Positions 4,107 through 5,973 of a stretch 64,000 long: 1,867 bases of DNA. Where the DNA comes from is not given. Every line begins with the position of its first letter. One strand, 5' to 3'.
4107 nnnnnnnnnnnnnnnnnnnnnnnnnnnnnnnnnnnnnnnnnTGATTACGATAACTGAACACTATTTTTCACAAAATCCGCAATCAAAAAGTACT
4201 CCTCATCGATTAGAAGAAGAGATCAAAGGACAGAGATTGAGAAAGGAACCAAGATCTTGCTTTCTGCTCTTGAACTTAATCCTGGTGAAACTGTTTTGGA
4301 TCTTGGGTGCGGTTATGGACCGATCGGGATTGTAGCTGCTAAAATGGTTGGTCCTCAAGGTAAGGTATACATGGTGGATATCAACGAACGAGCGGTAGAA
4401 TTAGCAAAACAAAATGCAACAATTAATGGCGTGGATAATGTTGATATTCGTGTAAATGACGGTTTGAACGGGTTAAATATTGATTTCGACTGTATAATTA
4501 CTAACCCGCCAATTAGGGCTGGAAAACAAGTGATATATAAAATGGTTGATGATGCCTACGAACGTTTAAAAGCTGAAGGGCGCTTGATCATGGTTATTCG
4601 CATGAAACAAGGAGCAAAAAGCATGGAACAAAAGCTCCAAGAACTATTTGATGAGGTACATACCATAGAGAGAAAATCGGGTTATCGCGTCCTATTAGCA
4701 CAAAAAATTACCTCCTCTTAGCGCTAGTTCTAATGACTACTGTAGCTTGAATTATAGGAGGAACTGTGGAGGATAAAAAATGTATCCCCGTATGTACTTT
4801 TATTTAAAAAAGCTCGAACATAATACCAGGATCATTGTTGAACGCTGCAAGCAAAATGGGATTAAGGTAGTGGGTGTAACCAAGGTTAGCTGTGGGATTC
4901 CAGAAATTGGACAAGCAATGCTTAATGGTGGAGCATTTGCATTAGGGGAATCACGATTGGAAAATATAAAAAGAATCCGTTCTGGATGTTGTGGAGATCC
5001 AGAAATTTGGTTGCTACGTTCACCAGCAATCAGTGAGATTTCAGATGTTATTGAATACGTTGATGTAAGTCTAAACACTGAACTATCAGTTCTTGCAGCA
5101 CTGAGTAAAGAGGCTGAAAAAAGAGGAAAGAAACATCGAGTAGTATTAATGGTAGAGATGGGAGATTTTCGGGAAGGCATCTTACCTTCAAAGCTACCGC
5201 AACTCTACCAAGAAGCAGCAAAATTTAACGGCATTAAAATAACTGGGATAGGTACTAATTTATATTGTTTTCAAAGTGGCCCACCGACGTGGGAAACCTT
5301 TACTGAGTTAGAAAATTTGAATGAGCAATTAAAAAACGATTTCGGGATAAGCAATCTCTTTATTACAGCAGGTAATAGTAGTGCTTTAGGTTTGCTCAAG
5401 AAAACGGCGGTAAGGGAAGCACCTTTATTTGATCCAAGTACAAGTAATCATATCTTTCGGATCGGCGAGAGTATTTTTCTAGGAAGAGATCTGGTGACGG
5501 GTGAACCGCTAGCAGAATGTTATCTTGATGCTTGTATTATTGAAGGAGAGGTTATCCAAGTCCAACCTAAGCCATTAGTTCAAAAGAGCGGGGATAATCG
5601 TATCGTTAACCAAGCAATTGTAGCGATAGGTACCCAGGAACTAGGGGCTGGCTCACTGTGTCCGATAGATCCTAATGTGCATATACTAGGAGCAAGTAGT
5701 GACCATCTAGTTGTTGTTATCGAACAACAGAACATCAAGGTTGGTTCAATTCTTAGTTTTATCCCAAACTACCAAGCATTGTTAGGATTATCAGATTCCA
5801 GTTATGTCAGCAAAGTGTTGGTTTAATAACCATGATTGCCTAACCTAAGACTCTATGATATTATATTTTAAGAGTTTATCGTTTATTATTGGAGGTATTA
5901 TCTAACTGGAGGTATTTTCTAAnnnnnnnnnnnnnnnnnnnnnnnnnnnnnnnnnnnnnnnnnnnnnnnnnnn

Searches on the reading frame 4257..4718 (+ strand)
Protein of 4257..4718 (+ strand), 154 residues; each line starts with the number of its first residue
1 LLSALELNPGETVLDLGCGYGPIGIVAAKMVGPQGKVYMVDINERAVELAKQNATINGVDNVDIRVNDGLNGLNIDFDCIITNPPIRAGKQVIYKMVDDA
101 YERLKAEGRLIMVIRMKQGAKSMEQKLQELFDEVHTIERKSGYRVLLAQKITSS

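Call 3: search_protein_families(library=pfam, proteins=[window:4257-4718:+], max_evalue=0.01)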
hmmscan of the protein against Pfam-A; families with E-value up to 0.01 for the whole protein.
window:4257-4718:+ (154 aa): 25 families
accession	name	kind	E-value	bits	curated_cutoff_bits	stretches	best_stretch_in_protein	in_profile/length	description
PF05175.20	MTS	-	3.7e-36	124.8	23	1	1-146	23-169/170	Methyltransferase small domain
PF06325.19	PrmA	-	9.2e-18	65.2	22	1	7-141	159-287/296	Ribosomal protein L11 methyltransferase (PrmA)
PF13847.12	Methyltransf_31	-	1.1e-17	64.4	27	1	8-112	2-109/145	Methyltransferase domain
PF01135.25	PCMT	-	2.2e-12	47.6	20.3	1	1-126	65-187/210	Protein-L-isoaspartate(D-aspartate) O-methyltransferase (PCMT)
PF13649.12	Methyltransf_25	-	1.3e-11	45.4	27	1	13-108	1-97/97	Methyltransferase domain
PF01209.24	Ubie_methyltran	-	3.3e-09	36.9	20.1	1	9-129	47-168/233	ubiE/COQ5 methyltransferase family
PF02475.24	TRM5-TYW2_MTfase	-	1.7e-08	35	28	1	7-108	34-131/164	TRM5/TYW2 methyltransferase domain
PF08242.18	Methyltransf_12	-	1.3e-07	32.7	30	1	14-110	1-98/98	Methyltransferase domain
PF12847.13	Methyltransf_18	-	2.1e-07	31.5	27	1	8-145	13-150/151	Methyltransferase domain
PF10294.15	Methyltransf_16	-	1.1e-06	29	21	1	11-58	48-93/174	Lysine methyltransferase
PF02353.26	CMAS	-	1.4e-06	28.3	27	1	2-126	55-179/273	Mycolic acid cyclopropane synthetase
PF01728.25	FtsJ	-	8.4e-06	26.3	24.1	1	6-137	17-162/181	FtsJ-like methyltransferase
PF08241.18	Methyltransf_11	-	9.2e-06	26.7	21.2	1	14-110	1-93/95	Methyltransferase domain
PF13489.12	Methyltransf_23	-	1.1e-05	25.7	27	1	6-83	19-88/164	Methyltransferase domain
PF08704.16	GCD14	-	1.9e-05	24.9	26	1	3-68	34-100/247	tRNA methyltransferase complex GCD14 subunit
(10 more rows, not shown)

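Call 4: search_protein_families(library=ncbifam, proteins=[window:4257-4718:+], max_evalue=0.01)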
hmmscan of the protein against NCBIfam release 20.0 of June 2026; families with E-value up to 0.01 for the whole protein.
window:4257-4718:+ (154 aa): 81 families (the best 25 are shown)
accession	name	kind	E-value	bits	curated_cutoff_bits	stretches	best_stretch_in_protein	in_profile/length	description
TIGR03534.1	RF_mod_PrmC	equivalog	5.3e-18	65.4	199.1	1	6-85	85-165/253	peptide chain release factor N(5)-glutamine methyltransferase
NF011529.0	PRK14968.1-3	equivalog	8.8e-18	64.4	162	1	4-87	29-109/198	putative methyltransferase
NF041536.1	ArsM_DUF2284_UU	exception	1.3e-17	63.3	575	1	6-125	73-193/459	arsenite methyltransferase/DUF2284 domain selenoprotein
NF008823.0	PRK11873.1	subfamily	4.7e-17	62.4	263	1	6-112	74-181/272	arsenite methyltransferase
NF047649.1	MTase_UXPK_star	exception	8e-17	61.2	460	1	6-113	74-182/283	methyltransferase/UXPK-star double selenoprotein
NF001556.0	PRK00377.1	equivalog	1e-14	54.8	238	1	2-114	33-146/198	cobalt-precorrin-6Y C(15)-methyltransferase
TIGR02469.1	CbiT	equivalog_domain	2.4e-14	53.6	78.3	1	2-112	12-120/124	precorrin-6Y C5,15-methyltransferase (decarboxylating) subunit CbiT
NF041537.1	ArsM_AhpD_UU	exception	2.4e-13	49.6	510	1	6-119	73-187/345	arsenite methyltransferase/AhpD domain selenoprotein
NF001453.0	PRK00312.1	equivalog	4e-13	49.4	188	1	1-124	72-187/217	protein-L-isoaspartate(D-aspartate) O-methyltransferase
NF007023.0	PRK09489.1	equivalog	1.9e-12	47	295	1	2-145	189-331/342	16S rRNA (guanine(1207)-N(2))-methyltransferase RsmC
TIGR00406.1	prmA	equivalog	2.2e-12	47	183.15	1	9-139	159-284/288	50S ribosomal protein L11 methyltransferase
TIGR00536.1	hemK_fam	subfamily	3.1e-12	46.2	115.5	1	8-85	112-191/286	HemK family protein methyltransferase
NF001785.0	PRK00517.2-2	equivalog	6.7e-12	45.1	188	1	10-130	146-261/282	50S ribosomal protein L11 methyltransferase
TIGR00537.1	hemK_rel_arch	hypoth_equivalog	6.9e-12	45.4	87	1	4-85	14-91/179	HemK2/MTQ2 family protein methyltransferase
TIGR04364.1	methyltran_FxLD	equivalog_domain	8.3e-12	44.8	320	1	1-117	74-184/394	methyltransferase, FxLD system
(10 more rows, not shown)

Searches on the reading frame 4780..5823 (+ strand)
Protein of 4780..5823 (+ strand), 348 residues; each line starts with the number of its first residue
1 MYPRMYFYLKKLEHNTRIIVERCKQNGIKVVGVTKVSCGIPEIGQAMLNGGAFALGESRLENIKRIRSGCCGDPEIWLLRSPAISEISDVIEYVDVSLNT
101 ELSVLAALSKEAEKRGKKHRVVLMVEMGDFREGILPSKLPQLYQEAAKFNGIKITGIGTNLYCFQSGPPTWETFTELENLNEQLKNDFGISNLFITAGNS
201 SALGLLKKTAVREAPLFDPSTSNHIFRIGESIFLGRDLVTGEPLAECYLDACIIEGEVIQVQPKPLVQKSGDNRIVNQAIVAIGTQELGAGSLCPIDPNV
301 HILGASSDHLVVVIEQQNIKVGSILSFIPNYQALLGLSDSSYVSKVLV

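Call 3: search_protein_families(library=pfam, proteins=[window:4780-5823:+], max_evalue=0.01)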
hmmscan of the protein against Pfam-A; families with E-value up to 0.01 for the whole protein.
window:4780-5823:+ (348 aa): 1 family
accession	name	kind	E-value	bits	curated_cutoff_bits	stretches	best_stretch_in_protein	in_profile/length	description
PF01168.26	Ala_racemase_N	-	1.1e-21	78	24.1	1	9-205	3-201/220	Alanine racemase, N-terminal domain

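Call 4: search_protein_families(library=ncbifam, proteins=[window:4780-5823:+], max_evalue=0.01)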
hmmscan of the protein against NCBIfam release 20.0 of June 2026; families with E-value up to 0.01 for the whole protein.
window:4780-5823:+ (348 aa): 2 families
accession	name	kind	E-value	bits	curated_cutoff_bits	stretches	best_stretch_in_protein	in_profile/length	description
NF040742.1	racem_Orr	exception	1.4e-80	271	480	1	2-346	1-350/351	ornithine racemase Orr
TIGR00492.1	alr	equivalog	3.5e-05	22.9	168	1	10-163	10-165/369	alanine racemase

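Call 48: search_solved_structures(query=window:4780-5823:+, max_evalue=0.001)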
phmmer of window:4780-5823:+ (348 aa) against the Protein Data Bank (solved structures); distinct sequences matched with E-value up to 0.001: 0.
